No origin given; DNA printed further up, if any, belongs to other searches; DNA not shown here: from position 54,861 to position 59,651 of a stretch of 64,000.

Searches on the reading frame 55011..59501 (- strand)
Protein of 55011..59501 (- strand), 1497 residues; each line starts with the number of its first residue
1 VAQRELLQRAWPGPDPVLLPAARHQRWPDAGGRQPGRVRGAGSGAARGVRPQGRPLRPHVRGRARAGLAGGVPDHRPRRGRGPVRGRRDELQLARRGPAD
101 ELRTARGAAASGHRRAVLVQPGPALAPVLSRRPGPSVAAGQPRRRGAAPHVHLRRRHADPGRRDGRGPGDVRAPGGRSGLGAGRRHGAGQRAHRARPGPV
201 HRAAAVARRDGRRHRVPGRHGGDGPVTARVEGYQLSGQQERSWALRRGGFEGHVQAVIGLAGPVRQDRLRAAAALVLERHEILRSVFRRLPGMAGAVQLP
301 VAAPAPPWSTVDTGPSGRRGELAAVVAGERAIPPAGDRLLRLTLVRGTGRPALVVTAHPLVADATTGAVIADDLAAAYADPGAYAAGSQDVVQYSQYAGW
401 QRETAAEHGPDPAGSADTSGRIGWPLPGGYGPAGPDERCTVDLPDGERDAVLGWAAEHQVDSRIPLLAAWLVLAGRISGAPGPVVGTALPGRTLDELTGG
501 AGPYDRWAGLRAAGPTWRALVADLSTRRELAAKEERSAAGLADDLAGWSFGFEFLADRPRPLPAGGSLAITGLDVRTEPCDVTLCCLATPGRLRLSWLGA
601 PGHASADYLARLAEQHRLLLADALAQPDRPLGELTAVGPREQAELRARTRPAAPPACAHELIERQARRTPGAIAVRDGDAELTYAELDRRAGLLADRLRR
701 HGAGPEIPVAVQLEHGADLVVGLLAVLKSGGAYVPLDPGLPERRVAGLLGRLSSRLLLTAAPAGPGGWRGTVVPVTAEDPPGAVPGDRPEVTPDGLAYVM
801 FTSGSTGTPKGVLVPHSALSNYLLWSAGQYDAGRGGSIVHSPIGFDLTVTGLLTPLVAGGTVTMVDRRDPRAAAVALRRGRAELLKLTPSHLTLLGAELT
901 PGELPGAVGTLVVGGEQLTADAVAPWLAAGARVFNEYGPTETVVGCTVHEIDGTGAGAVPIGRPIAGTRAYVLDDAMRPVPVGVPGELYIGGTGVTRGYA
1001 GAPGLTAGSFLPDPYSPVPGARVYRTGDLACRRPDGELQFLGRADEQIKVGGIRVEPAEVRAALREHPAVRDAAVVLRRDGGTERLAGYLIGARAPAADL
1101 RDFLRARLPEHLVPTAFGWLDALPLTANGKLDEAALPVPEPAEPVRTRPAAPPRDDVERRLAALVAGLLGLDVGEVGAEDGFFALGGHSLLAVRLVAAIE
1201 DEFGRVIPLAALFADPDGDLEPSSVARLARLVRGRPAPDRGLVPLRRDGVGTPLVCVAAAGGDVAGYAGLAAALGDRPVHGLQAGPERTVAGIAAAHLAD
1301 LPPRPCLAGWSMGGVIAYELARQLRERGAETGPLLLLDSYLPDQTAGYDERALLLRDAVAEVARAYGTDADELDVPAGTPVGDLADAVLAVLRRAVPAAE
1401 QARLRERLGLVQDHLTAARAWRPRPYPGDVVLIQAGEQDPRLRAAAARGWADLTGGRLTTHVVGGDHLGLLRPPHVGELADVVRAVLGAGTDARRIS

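Call 7: search_protein_families(library=pfam, proteins=[window:55011-58826:-], max_evalue=0.001)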
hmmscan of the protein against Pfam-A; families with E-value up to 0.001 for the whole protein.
window:55011-58826:- (1272 aa): 6 families
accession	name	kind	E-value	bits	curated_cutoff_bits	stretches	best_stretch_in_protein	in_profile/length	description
PF00501.34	AMP-binding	-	1.1e-70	238.9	29.9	1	438-774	2-383/384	AMP-binding enzyme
PF00975.26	Thioesterase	-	3e-19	70.6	26.4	1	1028-1258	2-222/226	Thioesterase domain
PF00550.31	PP-binding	-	9e-14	51.9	20.8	1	935-991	2-58/67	Phosphopantetheine attachment site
PF00668.25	Condensation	-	7.7e-12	45.1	30.6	1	8-181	5-187/456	Condensation domain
PF13193.12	AMP-binding_C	-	9.7e-09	36.5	24.5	1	835-905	2-76/76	AMP-binding enzyme C-terminal domain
PF12697.13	Abhydrolase_6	-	6.7e-06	27.4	26.3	1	1050-1248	33-211/217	Alpha/beta hydrolase family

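Call 16: search_protein_families(library=pfam, proteins=[window:55011-59501:-], max_evalue=0.001)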
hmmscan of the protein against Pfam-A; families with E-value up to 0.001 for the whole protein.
window:55011-59501:- (1497 aa): 5 families
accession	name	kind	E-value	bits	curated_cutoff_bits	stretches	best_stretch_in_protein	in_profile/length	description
PF00501.34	AMP-binding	-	1.6e-70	238.3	29.9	1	663-999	2-383/384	AMP-binding enzyme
PF00975.26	Thioesterase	-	3.1e-19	70.6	26.4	1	1253-1483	2-222/226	Thioesterase domain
PF00550.31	PP-binding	-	1.3e-13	51.5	20.8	1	1160-1216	2-58/67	Phosphopantetheine attachment site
PF00668.25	Condensation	-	1.4e-11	44.3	30.6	1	233-406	5-187/456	Condensation domain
PF13193.12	AMP-binding_C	-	9.6e-09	36.5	24.5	1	1060-1130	2-76/76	AMP-binding enzyme C-terminal domain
